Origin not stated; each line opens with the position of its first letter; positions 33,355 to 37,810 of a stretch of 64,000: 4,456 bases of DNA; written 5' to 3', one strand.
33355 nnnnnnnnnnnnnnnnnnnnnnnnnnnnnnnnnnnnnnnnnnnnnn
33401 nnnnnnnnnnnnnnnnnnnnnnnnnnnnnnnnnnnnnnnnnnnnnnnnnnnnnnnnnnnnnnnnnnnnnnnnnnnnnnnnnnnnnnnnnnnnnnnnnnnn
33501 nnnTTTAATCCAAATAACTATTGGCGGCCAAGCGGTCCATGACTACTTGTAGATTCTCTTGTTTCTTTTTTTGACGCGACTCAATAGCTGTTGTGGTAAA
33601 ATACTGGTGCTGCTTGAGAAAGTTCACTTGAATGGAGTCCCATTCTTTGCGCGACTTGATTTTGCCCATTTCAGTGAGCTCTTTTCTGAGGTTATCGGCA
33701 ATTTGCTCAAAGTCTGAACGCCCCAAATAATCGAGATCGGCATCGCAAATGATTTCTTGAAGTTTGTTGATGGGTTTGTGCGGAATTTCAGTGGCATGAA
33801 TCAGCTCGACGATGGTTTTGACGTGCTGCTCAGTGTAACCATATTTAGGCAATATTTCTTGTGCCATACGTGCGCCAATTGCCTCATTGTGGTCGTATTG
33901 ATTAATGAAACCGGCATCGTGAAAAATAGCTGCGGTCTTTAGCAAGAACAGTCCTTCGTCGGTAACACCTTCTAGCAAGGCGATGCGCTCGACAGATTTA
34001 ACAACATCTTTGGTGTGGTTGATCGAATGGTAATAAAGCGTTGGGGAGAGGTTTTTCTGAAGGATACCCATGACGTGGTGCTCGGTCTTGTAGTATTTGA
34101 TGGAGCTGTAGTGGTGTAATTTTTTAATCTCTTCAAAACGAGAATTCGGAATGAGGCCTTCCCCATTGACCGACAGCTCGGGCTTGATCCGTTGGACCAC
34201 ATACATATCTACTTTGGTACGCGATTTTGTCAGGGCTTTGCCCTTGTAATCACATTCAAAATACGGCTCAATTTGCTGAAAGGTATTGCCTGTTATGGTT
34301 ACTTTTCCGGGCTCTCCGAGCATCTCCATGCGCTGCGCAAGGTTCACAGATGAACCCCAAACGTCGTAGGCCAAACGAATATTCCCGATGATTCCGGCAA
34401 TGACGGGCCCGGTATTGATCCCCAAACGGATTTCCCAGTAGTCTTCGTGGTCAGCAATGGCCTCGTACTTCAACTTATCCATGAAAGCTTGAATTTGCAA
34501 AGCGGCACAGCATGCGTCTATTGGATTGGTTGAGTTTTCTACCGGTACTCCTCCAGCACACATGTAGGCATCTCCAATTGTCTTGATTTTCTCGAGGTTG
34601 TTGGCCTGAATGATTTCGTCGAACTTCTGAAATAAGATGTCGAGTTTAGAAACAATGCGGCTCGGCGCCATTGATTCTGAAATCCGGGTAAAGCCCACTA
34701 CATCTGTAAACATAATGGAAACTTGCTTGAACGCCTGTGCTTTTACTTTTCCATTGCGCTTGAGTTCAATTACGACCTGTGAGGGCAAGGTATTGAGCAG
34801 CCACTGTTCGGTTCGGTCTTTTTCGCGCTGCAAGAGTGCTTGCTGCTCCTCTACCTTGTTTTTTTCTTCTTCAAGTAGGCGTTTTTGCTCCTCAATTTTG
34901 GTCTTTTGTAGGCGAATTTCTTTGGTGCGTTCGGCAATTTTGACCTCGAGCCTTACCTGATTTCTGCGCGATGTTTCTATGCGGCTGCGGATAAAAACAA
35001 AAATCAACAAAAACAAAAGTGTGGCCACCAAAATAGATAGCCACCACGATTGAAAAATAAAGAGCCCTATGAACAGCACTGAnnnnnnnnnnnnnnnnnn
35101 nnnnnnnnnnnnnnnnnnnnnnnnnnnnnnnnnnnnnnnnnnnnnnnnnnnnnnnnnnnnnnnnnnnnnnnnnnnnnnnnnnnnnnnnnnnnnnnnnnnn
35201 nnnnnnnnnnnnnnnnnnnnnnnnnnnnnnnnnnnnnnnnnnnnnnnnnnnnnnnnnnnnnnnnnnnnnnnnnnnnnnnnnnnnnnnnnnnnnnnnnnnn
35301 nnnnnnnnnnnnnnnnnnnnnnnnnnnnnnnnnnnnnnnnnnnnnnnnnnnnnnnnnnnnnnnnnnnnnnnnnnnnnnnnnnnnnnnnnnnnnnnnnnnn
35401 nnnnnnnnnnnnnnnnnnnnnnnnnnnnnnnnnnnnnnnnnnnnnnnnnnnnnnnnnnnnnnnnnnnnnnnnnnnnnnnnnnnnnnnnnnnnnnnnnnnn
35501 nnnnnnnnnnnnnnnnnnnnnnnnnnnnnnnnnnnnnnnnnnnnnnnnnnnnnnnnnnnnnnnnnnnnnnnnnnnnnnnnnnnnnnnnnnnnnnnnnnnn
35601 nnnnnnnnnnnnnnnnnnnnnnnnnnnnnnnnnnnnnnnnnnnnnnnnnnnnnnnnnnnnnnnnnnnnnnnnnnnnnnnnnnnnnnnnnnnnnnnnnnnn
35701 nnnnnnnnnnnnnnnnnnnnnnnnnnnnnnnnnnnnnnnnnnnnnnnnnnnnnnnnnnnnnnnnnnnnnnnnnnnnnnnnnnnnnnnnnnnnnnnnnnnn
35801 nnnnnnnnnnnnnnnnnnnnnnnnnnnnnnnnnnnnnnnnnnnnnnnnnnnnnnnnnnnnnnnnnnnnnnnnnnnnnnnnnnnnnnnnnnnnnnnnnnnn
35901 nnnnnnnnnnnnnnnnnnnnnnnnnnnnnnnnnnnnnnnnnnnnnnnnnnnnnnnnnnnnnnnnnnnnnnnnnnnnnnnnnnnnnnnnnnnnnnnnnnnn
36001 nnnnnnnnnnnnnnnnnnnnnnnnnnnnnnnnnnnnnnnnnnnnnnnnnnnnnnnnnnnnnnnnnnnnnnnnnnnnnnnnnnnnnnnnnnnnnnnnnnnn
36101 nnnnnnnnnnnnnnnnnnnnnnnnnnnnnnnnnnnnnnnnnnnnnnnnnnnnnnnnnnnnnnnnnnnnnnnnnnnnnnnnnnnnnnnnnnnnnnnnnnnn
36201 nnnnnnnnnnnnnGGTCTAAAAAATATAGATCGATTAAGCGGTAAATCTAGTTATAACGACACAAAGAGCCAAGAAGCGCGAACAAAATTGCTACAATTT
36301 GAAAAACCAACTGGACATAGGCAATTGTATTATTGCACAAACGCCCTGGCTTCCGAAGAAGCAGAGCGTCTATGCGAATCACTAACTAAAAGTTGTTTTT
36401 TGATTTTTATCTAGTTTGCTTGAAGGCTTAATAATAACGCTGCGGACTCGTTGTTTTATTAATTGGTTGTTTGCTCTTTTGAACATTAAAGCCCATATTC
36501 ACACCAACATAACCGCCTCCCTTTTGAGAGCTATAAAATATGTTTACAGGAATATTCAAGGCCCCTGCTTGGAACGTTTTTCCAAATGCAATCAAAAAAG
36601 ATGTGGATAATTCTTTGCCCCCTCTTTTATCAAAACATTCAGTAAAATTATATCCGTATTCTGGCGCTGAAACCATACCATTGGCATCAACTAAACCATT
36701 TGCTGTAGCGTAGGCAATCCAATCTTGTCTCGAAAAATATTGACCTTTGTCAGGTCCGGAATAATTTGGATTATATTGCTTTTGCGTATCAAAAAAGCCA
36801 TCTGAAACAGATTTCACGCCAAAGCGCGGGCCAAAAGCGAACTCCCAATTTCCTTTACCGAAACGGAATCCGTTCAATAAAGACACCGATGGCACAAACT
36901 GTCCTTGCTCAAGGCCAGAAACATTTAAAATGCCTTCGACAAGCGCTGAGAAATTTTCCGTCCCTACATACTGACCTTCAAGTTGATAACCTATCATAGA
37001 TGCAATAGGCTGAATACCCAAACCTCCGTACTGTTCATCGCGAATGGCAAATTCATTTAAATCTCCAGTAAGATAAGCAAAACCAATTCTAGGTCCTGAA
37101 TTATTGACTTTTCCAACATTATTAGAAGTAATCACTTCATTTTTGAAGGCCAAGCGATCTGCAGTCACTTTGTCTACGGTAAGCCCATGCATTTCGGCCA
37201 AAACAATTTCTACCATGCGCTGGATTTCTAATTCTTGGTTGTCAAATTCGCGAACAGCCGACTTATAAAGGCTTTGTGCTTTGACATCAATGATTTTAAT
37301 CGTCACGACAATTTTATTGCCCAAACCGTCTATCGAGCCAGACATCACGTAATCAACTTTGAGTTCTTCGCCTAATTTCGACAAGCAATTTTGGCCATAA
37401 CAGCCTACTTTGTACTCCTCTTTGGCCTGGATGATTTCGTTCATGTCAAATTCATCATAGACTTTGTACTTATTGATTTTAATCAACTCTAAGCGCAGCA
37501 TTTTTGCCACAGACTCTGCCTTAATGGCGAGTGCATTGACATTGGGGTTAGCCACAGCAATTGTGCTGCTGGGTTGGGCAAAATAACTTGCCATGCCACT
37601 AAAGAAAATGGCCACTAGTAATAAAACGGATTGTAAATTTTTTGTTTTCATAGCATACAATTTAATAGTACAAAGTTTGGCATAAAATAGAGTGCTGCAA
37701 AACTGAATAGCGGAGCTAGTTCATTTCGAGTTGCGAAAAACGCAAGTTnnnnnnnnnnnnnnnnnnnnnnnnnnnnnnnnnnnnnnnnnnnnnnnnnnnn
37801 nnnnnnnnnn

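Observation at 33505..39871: Envelope-signalling array: two paralogous barrel proteins, each butt-joined to a cytoplasmic signalling gene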

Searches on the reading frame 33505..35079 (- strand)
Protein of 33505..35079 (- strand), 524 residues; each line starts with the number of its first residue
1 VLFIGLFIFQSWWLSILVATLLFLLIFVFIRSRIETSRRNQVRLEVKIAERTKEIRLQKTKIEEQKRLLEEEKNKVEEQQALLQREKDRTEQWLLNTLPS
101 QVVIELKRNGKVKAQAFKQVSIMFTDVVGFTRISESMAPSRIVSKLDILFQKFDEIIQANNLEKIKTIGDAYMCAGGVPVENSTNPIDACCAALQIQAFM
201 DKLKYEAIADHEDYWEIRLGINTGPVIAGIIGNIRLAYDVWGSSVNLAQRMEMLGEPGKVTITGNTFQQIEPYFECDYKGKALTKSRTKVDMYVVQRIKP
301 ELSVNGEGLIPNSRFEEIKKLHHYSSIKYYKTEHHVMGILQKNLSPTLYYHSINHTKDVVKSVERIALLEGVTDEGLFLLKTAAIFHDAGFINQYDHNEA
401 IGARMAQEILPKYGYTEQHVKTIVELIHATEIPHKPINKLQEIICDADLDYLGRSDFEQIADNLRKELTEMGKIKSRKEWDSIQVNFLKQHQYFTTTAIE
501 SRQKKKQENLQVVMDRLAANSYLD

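Call 3: search_protein_families(library=pfam, proteins=[window:33505-35079:-], max_evalue=1)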
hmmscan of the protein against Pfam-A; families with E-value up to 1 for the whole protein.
window:33505-35079:- (524 aa): 6 families
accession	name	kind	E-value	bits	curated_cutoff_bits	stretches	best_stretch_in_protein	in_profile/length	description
PF00211.25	Guanylate_cyc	-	1.2e-47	162.3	21.9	1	112-296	1-182/183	Adenylate and Guanylate cyclase catalytic domain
PF01966.28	HD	-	1.4e-05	25.8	22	1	353-448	2-111/116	HD domain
PF24391.1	HD-CE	-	0.028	14.6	27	1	351-403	7-63/263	HD-CE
PF13567.11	DUF4131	-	0.03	14.4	31.6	1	2-73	17-84/165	Domain of unknown function (DUF4131)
PF09566.16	RE_SacI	-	0.048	14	19.3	1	69-162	157-245/276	SacI restriction endonuclease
PF02472.21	ExbD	-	0.38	11.3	25.4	1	17-120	13-109/128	Biopolymer transport protein ExbD/TolR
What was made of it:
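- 33505..35079 (-): Membrane-anchored class IIIa adenylate cyclase fused to an HD phosphohydrolase domain. TM is about aa 1-33, coiled coil about aa 35-105, cyclase aa 112-296 (34192-34746), HD aa 353-448 (33736-34023). Pfam Guanylate_cyc 1.2e-47 and HD 25.8 bits (call 3).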

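Call 4: search_protein_families(library=ncbifam, proteins=[window:33505-35079:-], max_evalue=1)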
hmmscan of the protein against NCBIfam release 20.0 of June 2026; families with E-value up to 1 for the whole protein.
window:33505-35079:- (524 aa): 4 families
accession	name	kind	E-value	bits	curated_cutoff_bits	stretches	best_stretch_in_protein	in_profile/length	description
TIGR03903.1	TOMM_kin_cyc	equivalog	0.0015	16.4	705.75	1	167-284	339-450/1267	TOMM system kinase/cyclase fusion protein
TIGR00277.1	HDIG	domain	0.026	14.4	27.6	1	353-437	6-75/84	HDIG domain-containing metalloprotein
NF002895.0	PRK03381.1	equivalog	0.034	12.2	631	1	379-428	445-493/782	[protein-PII] uridylyltransferase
NF058673.1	LipAdnlyCyLipJMY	equivalog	0.13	10.9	800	1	120-263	296-415/449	bifunctional lipase/adenylate cyclase LipJ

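Call 28: search_solved_structures(query=window:33505-35079:-, max_evalue=0.01, show_alignments=0)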
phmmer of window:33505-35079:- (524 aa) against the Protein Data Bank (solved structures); distinct sequences matched with E-value up to 0.01: 58.
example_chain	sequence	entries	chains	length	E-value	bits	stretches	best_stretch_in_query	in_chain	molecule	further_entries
7pd4_A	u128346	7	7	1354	3.6e-49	170.9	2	112-281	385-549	Adenylate cyclase 9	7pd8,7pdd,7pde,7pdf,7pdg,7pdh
6r3q_A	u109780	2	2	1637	6e-49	170.1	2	112-281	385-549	Adenylate cyclase 9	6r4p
9u3p_A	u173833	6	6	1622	6.2e-49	170.1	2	112-284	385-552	Adenylate cyclase type 9,Protein M2-1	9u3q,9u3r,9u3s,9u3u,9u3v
6r4o_A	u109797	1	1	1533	6.7e-49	170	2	112-281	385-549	Adenylate cyclase 9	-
8sl3_A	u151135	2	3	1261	5.7e-48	166.9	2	70-290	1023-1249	Adenylate cyclase type 5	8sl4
8buz_A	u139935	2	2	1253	1.1e-47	166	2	55-276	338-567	Adenylate cyclase type 8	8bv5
9bcv_A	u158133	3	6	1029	1.3e-35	126.1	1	41-293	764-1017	Atrial natriuretic peptide receptor 1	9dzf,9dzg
9dzh_A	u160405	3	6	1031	1.3e-35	126.1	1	41-293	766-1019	Atrial natriuretic peptide receptor 1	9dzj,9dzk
9bcl_A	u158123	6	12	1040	1.4e-35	126.1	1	41-293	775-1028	Atrial natriuretic peptide receptor 1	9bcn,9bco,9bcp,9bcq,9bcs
8fx4_D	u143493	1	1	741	3.7e-35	124.6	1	73-293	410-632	Guanylyl cyclase C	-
7yz9_A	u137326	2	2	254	1.8e-34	122.4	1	79-286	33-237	Adenylate cyclase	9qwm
5o5k_A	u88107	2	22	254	6e-34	120.6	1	77-288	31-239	Adenylate cyclase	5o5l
4p2f_A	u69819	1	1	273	6.2e-34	120.6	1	81-286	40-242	Adenylate cyclase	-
4p2x_A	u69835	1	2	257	7.4e-34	120.3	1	80-287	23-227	Adenylate cyclase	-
7yzi_A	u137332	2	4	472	9.9e-34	119.9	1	79-286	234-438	Adenylate cyclase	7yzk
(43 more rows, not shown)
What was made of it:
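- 33505..35079 (-): PDB relatives are AC9, AC5 and mycobacterial Cya (call 28).
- On Class III adenylate cyclase: PDB relatives are AC9, AC5, AC8 and mycobacterial Cya (call 28).
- Closest known: Class IIIa membrane adenylate cyclases. Same: The catalytic domain is most similar to AC9, AC5 and mycobacterial Cya (call 28).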

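Call 77: search_protein_families(library=padloc, proteins=[window:33505-35079:-], max_evalue=0.01)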
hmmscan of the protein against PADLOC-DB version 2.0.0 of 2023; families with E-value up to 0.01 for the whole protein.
window:33505-35079:- (524 aa): 3 families
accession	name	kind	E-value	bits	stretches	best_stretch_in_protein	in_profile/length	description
PDLC00734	PycC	-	3.2e-11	41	1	115-253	185-322/374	Pycsar cyclase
PDLC02369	PycC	-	7.9e-09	33.4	1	111-279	38-203/248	-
PDLC02367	PycC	-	4.6e-06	24.2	1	99-281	28-203/226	-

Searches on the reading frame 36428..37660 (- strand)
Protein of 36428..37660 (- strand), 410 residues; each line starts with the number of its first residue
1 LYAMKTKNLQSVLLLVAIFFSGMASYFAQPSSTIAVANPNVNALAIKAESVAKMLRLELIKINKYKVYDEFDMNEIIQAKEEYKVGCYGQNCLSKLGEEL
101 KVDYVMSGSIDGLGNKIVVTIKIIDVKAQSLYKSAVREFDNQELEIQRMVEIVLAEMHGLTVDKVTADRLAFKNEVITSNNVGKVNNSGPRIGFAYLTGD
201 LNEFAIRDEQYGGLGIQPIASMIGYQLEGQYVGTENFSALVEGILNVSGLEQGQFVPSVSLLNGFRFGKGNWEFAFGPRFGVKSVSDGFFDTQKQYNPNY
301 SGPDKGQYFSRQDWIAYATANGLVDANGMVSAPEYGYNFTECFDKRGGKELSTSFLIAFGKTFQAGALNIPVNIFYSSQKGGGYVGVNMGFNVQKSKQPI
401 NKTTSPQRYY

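Call 3: search_protein_families(library=pfam, proteins=[window:36428-37660:-], max_evalue=1)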
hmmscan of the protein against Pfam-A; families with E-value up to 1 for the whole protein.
window:36428-37660:- (410 aa): 3 families
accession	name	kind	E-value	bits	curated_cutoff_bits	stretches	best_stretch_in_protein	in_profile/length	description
PF17680.6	FlgO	-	0.019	15.2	22.6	1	93-135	79-121/130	FlgO protein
PF13036.11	LpoB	-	0.054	13.8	22.3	1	46-113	45-113/147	Peptidoglycan-synthase activator LpoB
PF11684.13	DUF3280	-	0.13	13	30.1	1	47-136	28-115/138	Protein of unknown function (DUF2380)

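Call 4: search_protein_families(library=ncbifam, proteins=[window:36428-37660:-], max_evalue=1)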
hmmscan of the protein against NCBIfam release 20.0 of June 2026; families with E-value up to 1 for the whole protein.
window:36428-37660:- (410 aa): 1 family
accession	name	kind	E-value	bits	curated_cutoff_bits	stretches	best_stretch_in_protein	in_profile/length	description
NF049867.1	TP0183_fam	equivalog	0.03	13.3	140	1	4-133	1-115/286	TP0183 family DNA metabolism protein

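Call 20: find_homologous_proteins(query=window:36428-37651:-)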
Query window:36428-37651:- (407 aa): 1450 proteins with E <= 0.001 among 6138 candidates; the best 120 are listed.
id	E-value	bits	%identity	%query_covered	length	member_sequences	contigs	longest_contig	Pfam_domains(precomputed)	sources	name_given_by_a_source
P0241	2.7e-267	904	100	100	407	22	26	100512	-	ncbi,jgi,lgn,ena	jgi:hypothetical protein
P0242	3.2e-237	805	100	88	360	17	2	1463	-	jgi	jgi:hypothetical protein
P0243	2.0e-228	776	84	100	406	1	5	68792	-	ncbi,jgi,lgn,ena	ncbi:MAG: hypothetical protein RLZZ357_422 [Bacteroidota bacterium]|jgi:hypothetical protein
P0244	2.1e-228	776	84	100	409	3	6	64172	-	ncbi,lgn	-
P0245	4.9e-228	775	85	100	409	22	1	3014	-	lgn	-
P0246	7.8e-227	771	84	100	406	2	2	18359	-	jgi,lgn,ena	jgi:hypothetical protein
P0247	5.6e-222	755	82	100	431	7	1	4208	-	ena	-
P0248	2.1e-211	720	82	100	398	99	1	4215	-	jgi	jgi:hypothetical protein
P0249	1.2e-207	707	80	100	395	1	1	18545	-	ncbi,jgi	jgi:hypothetical protein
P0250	4.0e-207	706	81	100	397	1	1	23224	-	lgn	-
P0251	4.3e-207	706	80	100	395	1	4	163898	-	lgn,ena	-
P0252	5.8e-207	705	80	100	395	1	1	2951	-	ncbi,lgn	-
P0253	6.3e-207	705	79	100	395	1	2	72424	-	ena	-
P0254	6.3e-207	705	79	100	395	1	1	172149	-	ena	-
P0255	1.1e-206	704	80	100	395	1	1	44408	-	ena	-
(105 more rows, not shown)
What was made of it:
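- Closest known: LpoB / FlgO / DUF3280 periplasmic domains. Same: PGAP names one homolog 'LpoB' (call 20).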

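Call 25: search_solved_structures(query=A3, max_evalue=10, show_alignments=2)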
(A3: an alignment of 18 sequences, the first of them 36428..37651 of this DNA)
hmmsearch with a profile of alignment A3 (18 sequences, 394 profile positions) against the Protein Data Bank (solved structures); distinct sequences matched with E-value up to 10: 0.
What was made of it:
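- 36428..37651 (-): Lpo-like secreted protein (407 aa). It has a signal peptide without a lipobox, an N-terminal FlgO/LpoB/DUF3280-like domain, and a C-terminal module of about 230 aa of unknown fold. No PDB sequence relative (call 25).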

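Call 46: search_protein_families(library=pfam, alignment_id=A3, max_evalue=0.1)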
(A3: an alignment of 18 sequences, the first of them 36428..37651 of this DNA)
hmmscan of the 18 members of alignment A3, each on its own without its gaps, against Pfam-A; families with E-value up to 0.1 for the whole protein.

A. member 1, window:36428-37651:- (407 aa): 2 families
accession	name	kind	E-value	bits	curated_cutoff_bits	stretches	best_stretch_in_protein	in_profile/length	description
PF17680.6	FlgO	-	0.019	15.2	22.6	1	90-132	79-121/130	FlgO protein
PF13036.11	LpoB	-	0.053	13.8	22.3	1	43-110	45-113/147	Peptidoglycan-synthase activator LpoB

B. families by the number of members that match (of 18 scanned): 5 families
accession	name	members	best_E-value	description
PF17680.6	FlgO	16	0.0025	FlgO protein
PF11684.13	DUF3280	8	0.013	Protein of unknown function (DUF2380)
PF13036.11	LpoB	5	0.016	Peptidoglycan-synthase activator LpoB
PF02721.21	DUF223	2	0.02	Domain of unknown function DUF223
PF21489.3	Fim1C-like_C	1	0.097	Fimbrium tip subunit Fim1C-like, C-terminal domain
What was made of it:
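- On LpoB (PBP1B activator): Only weak, though consistent, hits in relatives (call 46).
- Closest known: LpoB / FlgO / DUF3280 periplasmic domains. Same: The N-terminal domain of the Lpo-like protein gives consistent weak hits to these three families (calls 3, 46).
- The Lpo-like N-domain belongs to a class of periplasmic envelope-associated domains (call 46). The Lpo-like N-domain hits the FlgO/LpoB/DUF3280 group (call 46).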

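Call 77: search_protein_families(library=padloc, proteins=[window:36428-37651:-], max_evalue=0.01)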
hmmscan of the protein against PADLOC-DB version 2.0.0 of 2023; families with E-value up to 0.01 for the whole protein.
window:36428-37651:- (407 aa): 0 families
